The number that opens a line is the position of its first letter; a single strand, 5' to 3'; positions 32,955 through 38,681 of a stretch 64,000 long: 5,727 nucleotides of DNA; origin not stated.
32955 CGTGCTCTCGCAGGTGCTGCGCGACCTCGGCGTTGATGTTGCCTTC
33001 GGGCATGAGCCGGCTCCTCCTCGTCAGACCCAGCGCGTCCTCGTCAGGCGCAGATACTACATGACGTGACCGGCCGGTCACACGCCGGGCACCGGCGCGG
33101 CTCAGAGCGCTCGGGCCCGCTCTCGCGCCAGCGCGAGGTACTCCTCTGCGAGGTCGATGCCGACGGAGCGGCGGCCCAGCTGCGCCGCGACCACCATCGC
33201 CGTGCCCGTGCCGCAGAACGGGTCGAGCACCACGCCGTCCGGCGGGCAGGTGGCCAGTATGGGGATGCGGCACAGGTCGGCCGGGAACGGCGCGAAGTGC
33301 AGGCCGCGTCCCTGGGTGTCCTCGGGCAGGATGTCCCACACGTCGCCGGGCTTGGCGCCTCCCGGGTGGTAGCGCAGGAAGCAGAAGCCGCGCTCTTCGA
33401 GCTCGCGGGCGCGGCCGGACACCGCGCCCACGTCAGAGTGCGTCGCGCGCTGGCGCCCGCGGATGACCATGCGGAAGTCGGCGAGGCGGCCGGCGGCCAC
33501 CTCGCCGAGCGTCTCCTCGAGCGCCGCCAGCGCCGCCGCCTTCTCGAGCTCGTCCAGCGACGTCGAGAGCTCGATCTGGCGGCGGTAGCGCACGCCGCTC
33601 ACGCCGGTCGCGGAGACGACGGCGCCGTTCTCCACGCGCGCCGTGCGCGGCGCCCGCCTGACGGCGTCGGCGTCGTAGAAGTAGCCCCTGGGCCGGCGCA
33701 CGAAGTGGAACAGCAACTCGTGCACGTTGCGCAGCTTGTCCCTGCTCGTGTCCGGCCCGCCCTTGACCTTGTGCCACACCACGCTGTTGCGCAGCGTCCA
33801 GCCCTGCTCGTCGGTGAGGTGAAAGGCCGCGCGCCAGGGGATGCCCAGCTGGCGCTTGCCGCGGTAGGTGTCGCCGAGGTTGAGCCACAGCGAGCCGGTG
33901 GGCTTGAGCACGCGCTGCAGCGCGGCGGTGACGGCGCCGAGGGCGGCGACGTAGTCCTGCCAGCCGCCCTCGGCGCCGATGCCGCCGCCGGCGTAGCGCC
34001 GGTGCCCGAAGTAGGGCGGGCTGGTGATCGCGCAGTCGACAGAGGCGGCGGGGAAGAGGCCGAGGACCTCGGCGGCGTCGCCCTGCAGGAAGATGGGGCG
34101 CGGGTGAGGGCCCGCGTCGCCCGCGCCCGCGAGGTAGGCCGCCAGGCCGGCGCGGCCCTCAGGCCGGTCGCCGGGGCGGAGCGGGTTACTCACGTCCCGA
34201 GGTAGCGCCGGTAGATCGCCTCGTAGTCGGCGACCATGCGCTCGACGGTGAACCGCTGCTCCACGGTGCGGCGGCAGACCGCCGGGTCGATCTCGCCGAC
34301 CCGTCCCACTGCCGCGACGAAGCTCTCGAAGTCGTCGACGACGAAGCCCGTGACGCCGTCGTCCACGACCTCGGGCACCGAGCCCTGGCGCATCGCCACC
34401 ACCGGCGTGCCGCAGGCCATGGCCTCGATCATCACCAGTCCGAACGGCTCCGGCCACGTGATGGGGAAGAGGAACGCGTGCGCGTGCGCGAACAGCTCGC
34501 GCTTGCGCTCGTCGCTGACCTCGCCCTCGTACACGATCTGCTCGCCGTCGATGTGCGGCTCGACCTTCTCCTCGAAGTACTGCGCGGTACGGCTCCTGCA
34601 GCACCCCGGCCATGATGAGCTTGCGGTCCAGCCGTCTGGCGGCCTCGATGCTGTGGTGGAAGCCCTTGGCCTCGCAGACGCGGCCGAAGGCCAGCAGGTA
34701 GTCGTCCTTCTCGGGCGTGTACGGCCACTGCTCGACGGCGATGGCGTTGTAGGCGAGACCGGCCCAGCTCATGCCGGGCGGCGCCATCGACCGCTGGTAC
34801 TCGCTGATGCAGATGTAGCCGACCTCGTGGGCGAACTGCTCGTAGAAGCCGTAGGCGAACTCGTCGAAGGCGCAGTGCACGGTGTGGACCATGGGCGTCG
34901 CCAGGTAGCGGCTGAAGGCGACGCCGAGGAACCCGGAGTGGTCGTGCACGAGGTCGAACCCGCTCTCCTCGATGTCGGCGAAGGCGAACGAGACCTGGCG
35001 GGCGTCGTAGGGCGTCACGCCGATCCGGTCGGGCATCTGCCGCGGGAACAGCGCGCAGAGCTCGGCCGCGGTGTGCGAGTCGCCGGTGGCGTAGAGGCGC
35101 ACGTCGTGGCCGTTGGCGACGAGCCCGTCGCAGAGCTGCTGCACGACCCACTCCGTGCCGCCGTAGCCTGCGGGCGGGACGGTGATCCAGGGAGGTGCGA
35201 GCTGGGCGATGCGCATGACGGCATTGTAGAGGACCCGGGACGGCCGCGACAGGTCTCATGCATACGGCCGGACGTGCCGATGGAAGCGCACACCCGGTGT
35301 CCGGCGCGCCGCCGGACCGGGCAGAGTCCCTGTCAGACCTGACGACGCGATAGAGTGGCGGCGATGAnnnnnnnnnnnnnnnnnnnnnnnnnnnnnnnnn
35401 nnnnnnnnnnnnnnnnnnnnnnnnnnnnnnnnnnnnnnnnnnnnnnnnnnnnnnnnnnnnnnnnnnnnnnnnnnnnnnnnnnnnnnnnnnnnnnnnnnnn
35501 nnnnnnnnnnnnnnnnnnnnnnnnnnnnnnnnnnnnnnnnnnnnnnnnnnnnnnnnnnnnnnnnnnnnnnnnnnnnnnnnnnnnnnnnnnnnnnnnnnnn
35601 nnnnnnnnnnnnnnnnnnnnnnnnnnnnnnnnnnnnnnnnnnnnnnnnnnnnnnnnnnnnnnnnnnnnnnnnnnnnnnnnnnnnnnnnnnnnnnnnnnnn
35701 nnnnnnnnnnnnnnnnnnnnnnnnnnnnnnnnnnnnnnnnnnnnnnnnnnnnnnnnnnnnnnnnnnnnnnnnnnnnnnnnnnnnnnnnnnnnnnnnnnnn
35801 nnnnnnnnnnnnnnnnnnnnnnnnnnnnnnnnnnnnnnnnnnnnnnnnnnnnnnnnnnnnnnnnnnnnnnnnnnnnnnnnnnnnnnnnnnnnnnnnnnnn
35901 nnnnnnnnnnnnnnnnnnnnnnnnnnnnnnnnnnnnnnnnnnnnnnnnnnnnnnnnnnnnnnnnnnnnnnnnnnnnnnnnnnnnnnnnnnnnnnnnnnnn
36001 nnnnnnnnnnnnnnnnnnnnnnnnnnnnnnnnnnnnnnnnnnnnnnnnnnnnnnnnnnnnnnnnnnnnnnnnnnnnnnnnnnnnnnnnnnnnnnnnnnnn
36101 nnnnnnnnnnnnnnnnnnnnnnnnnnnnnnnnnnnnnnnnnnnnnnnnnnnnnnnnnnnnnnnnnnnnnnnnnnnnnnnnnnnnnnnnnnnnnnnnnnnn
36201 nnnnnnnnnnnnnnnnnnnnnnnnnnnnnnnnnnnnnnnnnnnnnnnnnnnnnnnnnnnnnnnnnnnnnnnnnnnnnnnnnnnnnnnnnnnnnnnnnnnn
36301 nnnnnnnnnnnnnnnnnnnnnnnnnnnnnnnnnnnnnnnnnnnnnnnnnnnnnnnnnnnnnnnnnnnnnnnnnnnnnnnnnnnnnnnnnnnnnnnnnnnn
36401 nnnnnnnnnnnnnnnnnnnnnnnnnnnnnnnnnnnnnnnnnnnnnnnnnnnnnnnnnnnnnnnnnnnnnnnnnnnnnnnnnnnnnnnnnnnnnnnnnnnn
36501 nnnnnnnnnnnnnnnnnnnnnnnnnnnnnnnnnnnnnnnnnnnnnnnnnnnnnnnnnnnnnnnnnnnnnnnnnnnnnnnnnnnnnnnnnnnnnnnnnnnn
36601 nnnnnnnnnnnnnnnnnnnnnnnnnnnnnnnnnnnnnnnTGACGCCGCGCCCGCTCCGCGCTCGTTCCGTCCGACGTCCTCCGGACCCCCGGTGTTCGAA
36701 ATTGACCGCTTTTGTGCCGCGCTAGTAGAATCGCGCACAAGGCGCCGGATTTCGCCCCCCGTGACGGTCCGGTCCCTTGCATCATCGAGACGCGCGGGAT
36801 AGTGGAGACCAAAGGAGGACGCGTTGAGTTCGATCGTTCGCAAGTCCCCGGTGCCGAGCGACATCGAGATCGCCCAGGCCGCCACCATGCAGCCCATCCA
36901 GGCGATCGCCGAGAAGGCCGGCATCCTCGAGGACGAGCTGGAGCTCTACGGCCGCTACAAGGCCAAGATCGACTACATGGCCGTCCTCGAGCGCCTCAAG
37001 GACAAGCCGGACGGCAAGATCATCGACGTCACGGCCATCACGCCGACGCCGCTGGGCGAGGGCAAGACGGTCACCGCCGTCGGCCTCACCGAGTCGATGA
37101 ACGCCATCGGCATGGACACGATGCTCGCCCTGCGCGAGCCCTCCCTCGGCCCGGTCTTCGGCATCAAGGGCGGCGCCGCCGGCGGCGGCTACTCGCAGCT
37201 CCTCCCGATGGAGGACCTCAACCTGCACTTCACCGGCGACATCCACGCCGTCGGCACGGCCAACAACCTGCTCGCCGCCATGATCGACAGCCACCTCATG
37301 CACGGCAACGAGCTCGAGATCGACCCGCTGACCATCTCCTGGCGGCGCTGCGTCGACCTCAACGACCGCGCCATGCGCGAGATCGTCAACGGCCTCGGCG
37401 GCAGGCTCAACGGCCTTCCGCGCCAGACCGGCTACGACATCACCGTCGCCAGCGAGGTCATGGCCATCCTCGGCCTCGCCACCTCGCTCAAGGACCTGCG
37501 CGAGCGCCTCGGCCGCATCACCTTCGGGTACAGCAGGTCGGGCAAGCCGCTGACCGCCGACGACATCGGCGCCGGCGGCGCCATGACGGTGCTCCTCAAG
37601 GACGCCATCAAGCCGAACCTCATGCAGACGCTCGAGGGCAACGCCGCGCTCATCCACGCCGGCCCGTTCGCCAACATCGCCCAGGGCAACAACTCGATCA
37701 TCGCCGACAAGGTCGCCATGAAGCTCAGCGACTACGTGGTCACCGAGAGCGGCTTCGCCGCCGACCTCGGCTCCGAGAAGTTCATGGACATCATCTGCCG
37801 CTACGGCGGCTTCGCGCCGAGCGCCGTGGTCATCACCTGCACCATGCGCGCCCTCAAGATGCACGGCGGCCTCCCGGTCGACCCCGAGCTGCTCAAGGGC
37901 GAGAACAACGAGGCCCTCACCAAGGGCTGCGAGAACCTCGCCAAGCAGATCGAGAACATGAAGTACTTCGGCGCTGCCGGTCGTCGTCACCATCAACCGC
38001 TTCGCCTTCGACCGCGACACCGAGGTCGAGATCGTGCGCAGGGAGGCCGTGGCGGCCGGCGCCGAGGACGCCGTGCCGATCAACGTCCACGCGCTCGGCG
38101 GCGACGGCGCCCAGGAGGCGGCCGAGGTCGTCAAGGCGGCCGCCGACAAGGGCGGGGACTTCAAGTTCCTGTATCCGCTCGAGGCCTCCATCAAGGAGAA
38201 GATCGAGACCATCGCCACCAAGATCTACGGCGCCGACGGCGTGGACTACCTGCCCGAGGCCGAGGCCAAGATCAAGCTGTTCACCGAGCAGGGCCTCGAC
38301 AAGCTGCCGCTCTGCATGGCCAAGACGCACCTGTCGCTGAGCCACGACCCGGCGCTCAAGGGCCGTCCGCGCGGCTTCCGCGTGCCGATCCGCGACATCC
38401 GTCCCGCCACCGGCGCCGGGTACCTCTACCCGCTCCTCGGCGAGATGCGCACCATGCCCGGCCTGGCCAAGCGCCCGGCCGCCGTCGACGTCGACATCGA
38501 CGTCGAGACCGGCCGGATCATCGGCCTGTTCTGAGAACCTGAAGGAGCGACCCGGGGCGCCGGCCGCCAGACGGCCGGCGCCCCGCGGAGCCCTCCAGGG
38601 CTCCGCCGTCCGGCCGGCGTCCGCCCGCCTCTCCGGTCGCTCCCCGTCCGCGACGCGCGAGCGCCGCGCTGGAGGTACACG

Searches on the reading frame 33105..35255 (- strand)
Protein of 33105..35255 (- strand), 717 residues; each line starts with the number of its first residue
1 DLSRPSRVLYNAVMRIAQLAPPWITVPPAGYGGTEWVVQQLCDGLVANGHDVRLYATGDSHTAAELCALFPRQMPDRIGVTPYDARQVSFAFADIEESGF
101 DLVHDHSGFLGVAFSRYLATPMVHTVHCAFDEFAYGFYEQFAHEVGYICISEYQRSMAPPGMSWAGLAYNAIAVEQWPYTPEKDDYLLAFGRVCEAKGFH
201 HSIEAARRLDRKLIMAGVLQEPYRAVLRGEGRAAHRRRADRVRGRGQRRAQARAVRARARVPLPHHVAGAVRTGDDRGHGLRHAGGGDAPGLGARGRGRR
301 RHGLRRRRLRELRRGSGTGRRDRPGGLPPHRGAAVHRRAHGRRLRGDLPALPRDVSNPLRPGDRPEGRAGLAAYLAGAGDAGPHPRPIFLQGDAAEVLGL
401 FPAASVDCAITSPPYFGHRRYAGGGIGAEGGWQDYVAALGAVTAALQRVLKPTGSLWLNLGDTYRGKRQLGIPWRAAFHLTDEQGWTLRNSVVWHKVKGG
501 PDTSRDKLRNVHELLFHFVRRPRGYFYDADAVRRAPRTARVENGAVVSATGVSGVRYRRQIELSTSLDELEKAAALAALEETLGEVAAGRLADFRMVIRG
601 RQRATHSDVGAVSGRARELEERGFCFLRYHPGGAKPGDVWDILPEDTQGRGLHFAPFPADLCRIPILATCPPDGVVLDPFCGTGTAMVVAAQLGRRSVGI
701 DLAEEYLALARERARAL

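Call 72: search_protein_families(library=pfam, max_evalue=0.00001, proteins=[window:33105-35255:-])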
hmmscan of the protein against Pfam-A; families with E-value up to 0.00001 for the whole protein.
window:33105-35255:- (717 aa): 2 families
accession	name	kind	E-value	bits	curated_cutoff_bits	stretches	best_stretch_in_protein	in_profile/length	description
PF01555.25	N6_N4_Mtase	-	2.7e-37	129.3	26.7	1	406-711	1-220/221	DNA methylase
PF13439.12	Glyco_transf_4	-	8.1e-14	52.4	28.5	1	31-143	1-120/170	Glycosyltransferase Family 4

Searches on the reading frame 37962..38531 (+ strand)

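Call 72: search_protein_families(library=pfam, max_evalue=0.00001, proteins=[window:37962-38531:+])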
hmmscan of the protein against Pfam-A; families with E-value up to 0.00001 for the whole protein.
window:37962-38531:+ (190 aa): 1 family
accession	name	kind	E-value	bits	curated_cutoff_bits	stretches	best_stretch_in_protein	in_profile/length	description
PF01268.25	FTHFS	-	2e-63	214.9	27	1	4-190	371-556/556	Formate--tetrahydrofolate ligase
